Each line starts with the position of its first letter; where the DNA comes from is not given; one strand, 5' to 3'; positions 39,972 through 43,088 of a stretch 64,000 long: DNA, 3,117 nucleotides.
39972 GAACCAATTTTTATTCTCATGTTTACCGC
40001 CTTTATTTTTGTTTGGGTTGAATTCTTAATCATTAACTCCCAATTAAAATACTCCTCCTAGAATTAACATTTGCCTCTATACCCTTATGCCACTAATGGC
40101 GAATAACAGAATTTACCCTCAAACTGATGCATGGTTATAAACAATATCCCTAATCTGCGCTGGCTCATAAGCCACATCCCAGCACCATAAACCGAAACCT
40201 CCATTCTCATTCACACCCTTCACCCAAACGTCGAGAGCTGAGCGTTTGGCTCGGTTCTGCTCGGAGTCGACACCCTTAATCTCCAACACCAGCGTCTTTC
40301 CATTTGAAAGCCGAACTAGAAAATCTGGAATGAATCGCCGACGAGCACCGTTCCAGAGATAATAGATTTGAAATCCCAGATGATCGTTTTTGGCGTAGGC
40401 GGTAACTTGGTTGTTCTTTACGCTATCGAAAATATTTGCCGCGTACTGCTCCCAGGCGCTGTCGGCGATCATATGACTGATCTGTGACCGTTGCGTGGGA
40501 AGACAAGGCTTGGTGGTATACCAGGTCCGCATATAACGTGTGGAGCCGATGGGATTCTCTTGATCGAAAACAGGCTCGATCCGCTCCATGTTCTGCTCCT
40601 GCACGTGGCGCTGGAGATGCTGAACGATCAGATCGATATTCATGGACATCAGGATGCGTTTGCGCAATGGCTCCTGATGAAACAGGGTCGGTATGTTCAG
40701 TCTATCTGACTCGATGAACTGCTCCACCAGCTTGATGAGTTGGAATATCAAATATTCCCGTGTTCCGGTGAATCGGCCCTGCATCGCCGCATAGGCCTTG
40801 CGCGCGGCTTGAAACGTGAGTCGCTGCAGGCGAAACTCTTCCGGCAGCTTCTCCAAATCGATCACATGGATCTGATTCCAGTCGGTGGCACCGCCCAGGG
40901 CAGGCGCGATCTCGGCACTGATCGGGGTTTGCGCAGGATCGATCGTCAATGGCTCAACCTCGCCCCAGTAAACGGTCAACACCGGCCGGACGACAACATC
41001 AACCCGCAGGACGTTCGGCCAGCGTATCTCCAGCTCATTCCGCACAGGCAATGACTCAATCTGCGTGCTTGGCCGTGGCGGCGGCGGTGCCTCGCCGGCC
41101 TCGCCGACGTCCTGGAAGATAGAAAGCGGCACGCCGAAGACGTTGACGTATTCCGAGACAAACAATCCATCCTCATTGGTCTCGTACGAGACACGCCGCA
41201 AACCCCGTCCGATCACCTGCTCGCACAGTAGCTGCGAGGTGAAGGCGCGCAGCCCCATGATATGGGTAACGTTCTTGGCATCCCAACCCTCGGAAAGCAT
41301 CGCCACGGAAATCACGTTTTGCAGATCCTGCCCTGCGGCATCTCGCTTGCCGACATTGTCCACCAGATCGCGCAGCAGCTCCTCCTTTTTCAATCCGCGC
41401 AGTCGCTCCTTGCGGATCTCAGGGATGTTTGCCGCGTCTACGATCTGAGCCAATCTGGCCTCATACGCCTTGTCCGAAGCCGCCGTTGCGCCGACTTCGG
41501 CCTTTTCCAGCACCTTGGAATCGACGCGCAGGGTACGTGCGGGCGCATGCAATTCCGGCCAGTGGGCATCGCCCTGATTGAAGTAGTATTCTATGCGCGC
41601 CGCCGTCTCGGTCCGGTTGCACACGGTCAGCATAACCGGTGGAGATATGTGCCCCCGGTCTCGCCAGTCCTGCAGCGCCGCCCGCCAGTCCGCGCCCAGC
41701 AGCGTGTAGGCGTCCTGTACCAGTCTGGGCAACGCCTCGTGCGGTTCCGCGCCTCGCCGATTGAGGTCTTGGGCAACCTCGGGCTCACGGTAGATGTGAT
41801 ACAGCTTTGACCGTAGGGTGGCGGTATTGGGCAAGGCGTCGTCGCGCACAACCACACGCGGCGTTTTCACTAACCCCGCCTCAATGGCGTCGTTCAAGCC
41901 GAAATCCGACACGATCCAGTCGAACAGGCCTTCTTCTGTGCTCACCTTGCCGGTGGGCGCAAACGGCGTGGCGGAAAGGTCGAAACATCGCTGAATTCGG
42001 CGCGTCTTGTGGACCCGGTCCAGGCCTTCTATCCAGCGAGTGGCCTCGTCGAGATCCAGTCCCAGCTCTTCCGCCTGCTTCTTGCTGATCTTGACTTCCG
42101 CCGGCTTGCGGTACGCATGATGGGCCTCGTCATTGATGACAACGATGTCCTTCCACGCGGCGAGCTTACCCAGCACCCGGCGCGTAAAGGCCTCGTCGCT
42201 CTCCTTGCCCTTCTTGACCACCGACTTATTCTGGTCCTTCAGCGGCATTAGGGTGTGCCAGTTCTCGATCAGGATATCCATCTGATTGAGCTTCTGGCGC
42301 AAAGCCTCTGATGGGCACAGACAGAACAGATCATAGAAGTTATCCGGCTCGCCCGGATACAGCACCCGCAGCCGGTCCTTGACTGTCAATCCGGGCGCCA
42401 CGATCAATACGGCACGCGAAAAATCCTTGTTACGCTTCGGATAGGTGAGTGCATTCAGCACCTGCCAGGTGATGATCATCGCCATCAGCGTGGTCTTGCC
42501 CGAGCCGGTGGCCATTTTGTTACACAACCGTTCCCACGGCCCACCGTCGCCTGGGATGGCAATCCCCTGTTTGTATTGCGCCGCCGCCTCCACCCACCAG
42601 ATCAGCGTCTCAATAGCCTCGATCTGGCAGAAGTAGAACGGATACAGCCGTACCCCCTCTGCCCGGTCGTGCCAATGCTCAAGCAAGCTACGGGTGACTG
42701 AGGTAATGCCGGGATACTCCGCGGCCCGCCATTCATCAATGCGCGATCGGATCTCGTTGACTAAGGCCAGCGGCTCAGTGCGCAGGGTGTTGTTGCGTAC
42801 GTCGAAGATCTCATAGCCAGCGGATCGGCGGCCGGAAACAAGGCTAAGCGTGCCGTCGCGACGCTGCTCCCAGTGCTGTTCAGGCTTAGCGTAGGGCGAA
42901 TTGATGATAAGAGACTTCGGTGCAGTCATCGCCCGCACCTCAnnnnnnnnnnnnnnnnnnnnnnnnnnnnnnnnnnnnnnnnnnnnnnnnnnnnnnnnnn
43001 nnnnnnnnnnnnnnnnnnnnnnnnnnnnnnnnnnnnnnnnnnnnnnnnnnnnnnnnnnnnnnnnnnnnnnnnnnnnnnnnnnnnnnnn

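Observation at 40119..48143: Z1-domain NTPase fused into one operon with an oversized type III Mod and Res: candidate composite defence system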

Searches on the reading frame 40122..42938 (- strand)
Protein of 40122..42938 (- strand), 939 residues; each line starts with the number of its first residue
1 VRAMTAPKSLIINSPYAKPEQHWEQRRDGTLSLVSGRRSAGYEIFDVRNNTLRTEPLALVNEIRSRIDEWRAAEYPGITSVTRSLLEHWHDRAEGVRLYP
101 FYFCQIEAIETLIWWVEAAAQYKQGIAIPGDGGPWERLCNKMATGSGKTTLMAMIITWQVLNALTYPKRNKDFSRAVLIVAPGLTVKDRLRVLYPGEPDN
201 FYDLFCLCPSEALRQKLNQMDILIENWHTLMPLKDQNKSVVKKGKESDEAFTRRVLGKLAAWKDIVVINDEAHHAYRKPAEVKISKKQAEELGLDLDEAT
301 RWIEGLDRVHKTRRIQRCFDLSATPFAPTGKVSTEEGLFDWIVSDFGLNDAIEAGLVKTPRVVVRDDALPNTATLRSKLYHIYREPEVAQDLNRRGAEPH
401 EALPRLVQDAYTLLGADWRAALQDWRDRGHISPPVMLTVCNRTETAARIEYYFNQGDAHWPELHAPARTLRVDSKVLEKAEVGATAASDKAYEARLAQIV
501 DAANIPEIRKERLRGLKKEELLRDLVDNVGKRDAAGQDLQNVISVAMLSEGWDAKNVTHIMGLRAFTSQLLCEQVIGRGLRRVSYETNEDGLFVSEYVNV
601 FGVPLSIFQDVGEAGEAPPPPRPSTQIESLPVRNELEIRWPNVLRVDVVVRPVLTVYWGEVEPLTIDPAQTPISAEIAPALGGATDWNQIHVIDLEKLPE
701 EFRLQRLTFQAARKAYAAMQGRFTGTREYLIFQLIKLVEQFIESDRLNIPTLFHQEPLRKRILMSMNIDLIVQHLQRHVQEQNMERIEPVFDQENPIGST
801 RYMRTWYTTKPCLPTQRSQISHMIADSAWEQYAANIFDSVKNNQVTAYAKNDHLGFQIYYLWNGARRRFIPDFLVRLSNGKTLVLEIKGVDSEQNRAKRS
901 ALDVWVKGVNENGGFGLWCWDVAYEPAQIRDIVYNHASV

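Call 6: search_protein_families(library=pfam, proteins=[window:40122-42938:-], max_evalue=0.01)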
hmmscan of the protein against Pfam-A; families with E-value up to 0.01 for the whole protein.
window:40122-42938:- (939 aa): 1 family
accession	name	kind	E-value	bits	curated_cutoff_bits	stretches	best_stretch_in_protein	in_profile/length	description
PF04851.21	ResIII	-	1.6e-08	35.1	22.5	1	104-288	7-150/164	Type III restriction enzyme, res subunit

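Call 7: search_protein_families(library=padloc, proteins=[window:40122-42938:-], max_evalue=0.01)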
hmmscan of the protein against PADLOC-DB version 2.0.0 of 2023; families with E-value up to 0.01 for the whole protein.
window:40122-42938:- (939 aa): 7 families
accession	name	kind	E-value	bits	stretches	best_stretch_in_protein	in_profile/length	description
PDLC03648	REase_III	-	3.9e-12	43.1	1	537-582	309-354/871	Type III restriction enzyme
PDLC02704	PbeA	-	0.00028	17.5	1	141-356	276-451/682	PbeA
PDLC03647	REase_III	-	0.0004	16.6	1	540-582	508-550/989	Type III restriction enzyme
PDLC03659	mREase_IV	-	0.0027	13.6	1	531-584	502-555/945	Type IV methyl-directed restriction enzyme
PDLC02707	PbeA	-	0.0033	14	0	141-294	274-409/672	PbeA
PDLC03658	mREase_IV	-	0.0067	12.1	1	539-607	502-571/953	Type IV methyl-directed restriction enzyme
PDLC03649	REase_III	-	0.0098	11.8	0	542-582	498-538/973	Type III restriction enzyme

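Call 8: search_protein_families(library=ncbifam, proteins=[window:40122-42938:-], max_evalue=0.01)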
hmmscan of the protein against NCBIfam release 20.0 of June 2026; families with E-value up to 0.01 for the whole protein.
window:40122-42938:- (939 aa): 5 families
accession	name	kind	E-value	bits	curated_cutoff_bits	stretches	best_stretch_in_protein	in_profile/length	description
NF046055.1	restr_BPTD_3080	equivalog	0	1149.2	800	1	8-935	2-968/970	BPTD_3080 family restriction endonuclease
NF053632.1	heli_RadD_YejH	equivalog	4.4e-05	22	720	1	537-592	297-350/573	DNA repair helicase RadD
NF033179.1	TnsA_like_Actin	subfamily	0.00037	20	110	1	861-920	73-130/212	TnsA-like heteromeric transposase endonuclease subunit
NF012027.0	PRK15483.1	equivalog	0.00087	17.3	564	1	540-581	503-544/986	type III restriction-modification system endonuclease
NF046051.1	restrict_EcoAI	equivalog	0.0054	15.2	550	0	544-590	476-521/768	EcoAI/FtnUII family type I restriction enzme subunit R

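Call 29: search_dna_similar(query=window:40122-42938:-, collection=plasmids, mode=protein, max_rows=40, max_evalue=1e-30)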
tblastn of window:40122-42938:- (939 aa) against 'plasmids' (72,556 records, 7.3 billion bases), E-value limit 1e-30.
Records with a match: 40; places in all: 40; records where one place covers at least 80% of the query: 28.
Best place of each record, by identity: 60-80% 8; <60% 32.
By first word of the organism name: Rhizobium 4; Shinella 4; Rhodococcus 4; Pseudomonas 4; Sphingobium 3; Agrobacterium 2; Planktothrix 2; Methylibium 2; Rhizorhabdus 1; Thermus 1; and 13 more.
By predicted mobility (MOB-suite, as given by PLSDB): non-mobilizable 18; conjugative 12; mobilizable 10.
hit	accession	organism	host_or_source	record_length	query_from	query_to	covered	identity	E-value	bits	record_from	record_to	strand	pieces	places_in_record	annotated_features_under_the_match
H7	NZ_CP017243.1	Rhizobium etli 8C-3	Phaseolus vulgaris,cell culture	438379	7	938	99%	73.5%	0e+0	1371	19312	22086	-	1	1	BPTD_3080 family restriction endonuclease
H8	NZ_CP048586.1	Agrobacterium pusense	walnut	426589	7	938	99%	73.3%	0e+0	1369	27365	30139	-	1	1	BPTD_3080 family restriction endonuclease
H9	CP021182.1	Rhizorhabdus wittichii DC-6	activated sludge of a wastewater ...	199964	3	937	100%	72.8%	0e+0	1363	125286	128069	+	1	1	type III restriction endonuclease subunit R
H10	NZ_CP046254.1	Sphingobium sp. CAP-1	cell culture,activated sludge of ...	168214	3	937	100%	72.8%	0e+0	1363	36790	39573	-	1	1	BPTD_3080 family restriction endonuclease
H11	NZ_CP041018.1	Sphingobium fuliginis ATCC 27551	cell culture,Water of rice field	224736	3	937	100%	72.8%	0e+0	1363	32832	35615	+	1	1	BPTD_3080 family restriction endonuclease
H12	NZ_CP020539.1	Sphingobium herbicidovorans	cell culture,soil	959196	3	936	99%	72.7%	0e+0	1369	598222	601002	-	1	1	BPTD_3080 family restriction endonuclease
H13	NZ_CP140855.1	Rhizobium beringeri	Trifolium pratense,whole organism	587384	9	938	99%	71.8%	0e+0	1357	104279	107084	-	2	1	none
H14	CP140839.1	Rhizobium beringeri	Trifolium pratense,whole organism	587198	9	938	99%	71.8%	0e+0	1353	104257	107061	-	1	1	DEAD/DEAH box helicase family protein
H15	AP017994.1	Planktothrix agardhii NIES-204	-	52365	1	933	99%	48.3%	0e+0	847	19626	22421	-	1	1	hypothetical protein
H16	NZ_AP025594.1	Thermus brockianus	-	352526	11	930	98%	37.7%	3e-160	529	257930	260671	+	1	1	BPTD_3080 family restriction endonuclease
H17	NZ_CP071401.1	Rhizobium leguminosarum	lentil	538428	11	931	98%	32.8%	7e-122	417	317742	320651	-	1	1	BPTD_3080 family restriction endonuclease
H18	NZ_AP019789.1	Methylomagnum ishizawai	-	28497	11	929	98%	32.0%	7e-118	405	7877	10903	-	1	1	BPTD_3080 family restriction endonuclease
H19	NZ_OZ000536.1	Shinella sp. WSC3-e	-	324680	9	913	96%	32.3%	1e-108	378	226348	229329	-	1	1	BPTD_3080 family restriction endonuclease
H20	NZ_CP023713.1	Rhodococcus ruber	cell culture,dyed contaminated landsoil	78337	11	920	97%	32.1%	1e-111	386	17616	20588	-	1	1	BPTD_3080 family restriction endonuclease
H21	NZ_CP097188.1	Rhodococcus sp. GA1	cell culture,soil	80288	11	920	97%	32.1%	1e-111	386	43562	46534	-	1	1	BPTD_3080 family restriction endonuclease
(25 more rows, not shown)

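Call 33: find_related_loci(query=A2, collection=metagenome_contigs, flank=10000)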
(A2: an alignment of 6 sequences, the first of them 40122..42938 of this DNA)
Query A2 (939 aa) in metagenome_contigs; peptide patterns used: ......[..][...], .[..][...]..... (x = any residue, [..] = any of these).
574 stretches matched a pattern; 250 encode a relative of the query (tblastn E <= 1e-3); the best 80 are kept; 80 distinct loci.
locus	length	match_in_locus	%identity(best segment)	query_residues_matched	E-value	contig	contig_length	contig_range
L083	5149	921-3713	83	4-938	0e+0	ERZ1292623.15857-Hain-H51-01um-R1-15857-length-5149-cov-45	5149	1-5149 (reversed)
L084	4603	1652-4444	81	2-937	0e+0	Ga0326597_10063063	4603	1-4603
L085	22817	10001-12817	81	4-936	0e+0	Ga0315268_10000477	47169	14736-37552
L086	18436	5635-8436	79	2-938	0e+0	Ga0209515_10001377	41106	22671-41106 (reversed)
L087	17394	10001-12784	78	3-937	0e+0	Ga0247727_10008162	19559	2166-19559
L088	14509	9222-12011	77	3-937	0e+0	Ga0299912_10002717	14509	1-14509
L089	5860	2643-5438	77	3-939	0e+0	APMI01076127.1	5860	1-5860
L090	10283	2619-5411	77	2-938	0e+0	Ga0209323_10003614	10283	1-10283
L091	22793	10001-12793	77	2-938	0e+0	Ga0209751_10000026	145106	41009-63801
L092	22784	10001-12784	78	4-936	0e+0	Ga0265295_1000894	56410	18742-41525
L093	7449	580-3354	77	4-933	0e+0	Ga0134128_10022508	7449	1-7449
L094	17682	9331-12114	78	4-937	0e+0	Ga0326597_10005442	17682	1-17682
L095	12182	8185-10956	74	4-933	0e+0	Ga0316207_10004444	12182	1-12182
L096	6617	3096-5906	74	2-936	0e+0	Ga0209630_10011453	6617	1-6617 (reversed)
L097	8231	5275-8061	76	3-936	0e+0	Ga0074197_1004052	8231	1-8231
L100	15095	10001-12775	73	9-939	0e+0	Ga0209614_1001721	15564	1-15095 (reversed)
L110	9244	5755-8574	73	3-939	0e+0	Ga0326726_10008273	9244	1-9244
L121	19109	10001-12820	73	2-938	0e+0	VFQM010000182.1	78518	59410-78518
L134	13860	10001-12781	73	7-939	0e+0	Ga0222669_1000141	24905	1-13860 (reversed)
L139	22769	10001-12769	71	9-937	0e+0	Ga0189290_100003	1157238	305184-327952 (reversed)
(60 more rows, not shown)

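Call 44: search_protein_families(library=pfam, proteins=[L091:7951-8409:+, L091:8425-9201:+, L091:9198-9941:+, L097:3585-4799:+, L097:4796-5281:+, L121:8139-10010:+], max_evalue=0.001)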
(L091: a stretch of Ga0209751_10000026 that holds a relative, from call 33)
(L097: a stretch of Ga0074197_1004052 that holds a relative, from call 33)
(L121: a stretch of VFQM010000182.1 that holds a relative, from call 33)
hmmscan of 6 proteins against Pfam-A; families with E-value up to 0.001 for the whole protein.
L091:7951-8409:+ (152 aa): 0 families

L091:8425-9201:+ (258 aa): 1 family
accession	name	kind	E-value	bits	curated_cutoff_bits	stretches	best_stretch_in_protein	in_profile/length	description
PF08861.15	DUF1828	-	5.2e-21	75.2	22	1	31-124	1-91/91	Domain of unknown function DUF1828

L091:9198-9941:+ (247 aa): 1 family
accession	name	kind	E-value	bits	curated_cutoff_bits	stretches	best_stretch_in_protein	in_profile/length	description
PF07505.17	DUF5131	-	2.2e-110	368.4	28.9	1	5-244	2-243/243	Protein of unknown function (DUF5131)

L097:3585-4799:+ (404 aa): 3 families
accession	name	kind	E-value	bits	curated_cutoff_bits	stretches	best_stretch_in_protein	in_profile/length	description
PF13304.12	AAA_21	-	3.4e-17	63.9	27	1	174-290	220-304/304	AAA domain, putative AbiEii toxin, Type IV TA system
PF13175.12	AAA_15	-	1.1e-16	61.8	32.1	2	3-52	4-51/374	AAA ATPase domain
PF13476.12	AAA_23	-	0.00015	23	27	1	4-47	1-45/201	AAA domain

L097:4796-5281:+ (161 aa): 0 families

L121:8139-10010:+ (623 aa): 2 families
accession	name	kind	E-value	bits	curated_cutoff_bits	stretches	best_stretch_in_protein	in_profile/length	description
PF13749.12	HATPase_c_4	-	8.8e-17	61.3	26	1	323-400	2-83/89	Putative ATP-dependent DNA helicase recG C-terminal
PF04326.19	SLFN_AlbA_2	-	3.9e-13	50.4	25.3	1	15-142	1-117/118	Schlafen, AlbA_2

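Call 63: search_solved_structures(query=window:40122-42938:-, max_evalue=0.01)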
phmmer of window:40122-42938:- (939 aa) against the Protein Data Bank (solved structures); distinct sequences matched with E-value up to 0.01: 0.

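Call 91: search_protein_families(library=pfam, proteins=[L100:3135-4619:+, L100:4603-5058:+, L134:6289-6681:+, L087:3373-5496:-, L087:5489-6646:-, L110:3981-5162:+, L110:5159-5761:+, L085:8059-9222:+, L100:12765-14069:+, L139:4039-5754:+], max_evalue=0.001)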
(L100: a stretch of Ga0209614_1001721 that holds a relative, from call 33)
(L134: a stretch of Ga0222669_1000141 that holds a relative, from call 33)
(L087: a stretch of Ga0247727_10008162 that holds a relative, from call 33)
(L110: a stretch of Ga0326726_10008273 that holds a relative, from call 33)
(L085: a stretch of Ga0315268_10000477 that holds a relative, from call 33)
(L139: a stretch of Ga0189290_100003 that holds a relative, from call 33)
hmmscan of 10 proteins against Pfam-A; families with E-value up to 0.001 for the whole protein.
L100:3135-4619:+ (494 aa): 3 families
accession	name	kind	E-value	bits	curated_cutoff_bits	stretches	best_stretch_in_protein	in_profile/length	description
PF00239.26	Resolvase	-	1.2e-39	136.2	23.3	1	69-220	2-144/145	Resolvase, N terminal domain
PF07508.19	Recombinase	-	3e-17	63.2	21.1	1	241-327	1-101/102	Recombinase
PF13408.12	Zn_ribbon_recom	-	9.8e-08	32.7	25.3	1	343-403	1-58/58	Recombinase zinc beta ribbon domain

L100:4603-5058:+ (151 aa): 0 families

L134:6289-6681:+ (130 aa): 0 families

L087:3373-5496:- (707 aa): 1 family
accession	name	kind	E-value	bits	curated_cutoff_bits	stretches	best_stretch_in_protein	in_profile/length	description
PF01935.23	DUF87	-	3.3e-17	63.8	23.2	1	189-425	10-220/220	Helicase HerA, central domain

L087:5489-6646:- (385 aa): 0 families

L110:3981-5162:+ (393 aa): 6 families
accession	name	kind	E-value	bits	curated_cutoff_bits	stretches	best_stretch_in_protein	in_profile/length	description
PF13304.12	AAA_21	-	3.5e-39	136.1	27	1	33-334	4-304/304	AAA domain, putative AbiEii toxin, Type IV TA system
PF13175.12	AAA_15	-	1.2e-16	61.8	32.1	2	7-96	1-92/374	AAA ATPase domain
PF02463.25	SMC_N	-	8.7e-09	35.6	40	1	9-51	2-47/220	RecF/RecN/SMC N terminal domain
PF13555.12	AAA_29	-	5.1e-07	29.8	27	1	10-48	2-42/61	P-loop containing region of AAA domain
PF13476.12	AAA_23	-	1.1e-05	26.6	27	1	11-110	1-100/201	AAA domain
PF00005.33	ABC_tran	-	0.00045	21.3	25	0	24-50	7-33/137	ABC transporter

L110:5159-5761:+ (200 aa): 1 family
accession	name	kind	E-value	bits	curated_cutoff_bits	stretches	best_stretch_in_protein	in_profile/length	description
PF14103.11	DUF4276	-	9.3e-06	26.4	30.2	1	28-131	23-137/192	Domain of unknown function (DUF4276)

L085:8059-9222:+ (387 aa): 1 family
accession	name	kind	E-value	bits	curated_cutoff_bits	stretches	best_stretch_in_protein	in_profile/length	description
PF22560.2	GMT-wHTH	-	3.2e-05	24.7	27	1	295-366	15-80/82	GMT-like wHTH domain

L100:12765-14069:+ (434 aa): 0 families

L139:4039-5754:+ (571 aa): 2 families
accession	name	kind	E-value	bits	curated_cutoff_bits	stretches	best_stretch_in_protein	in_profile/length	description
PF20172.3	DUF6538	-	4.7e-15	55.5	27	1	9-69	1-60/60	Domain of unknown function (DUF6538)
PF00589.27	Phage_integrase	-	2.8e-14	53.7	27.1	1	409-550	30-167/172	Phage integrase family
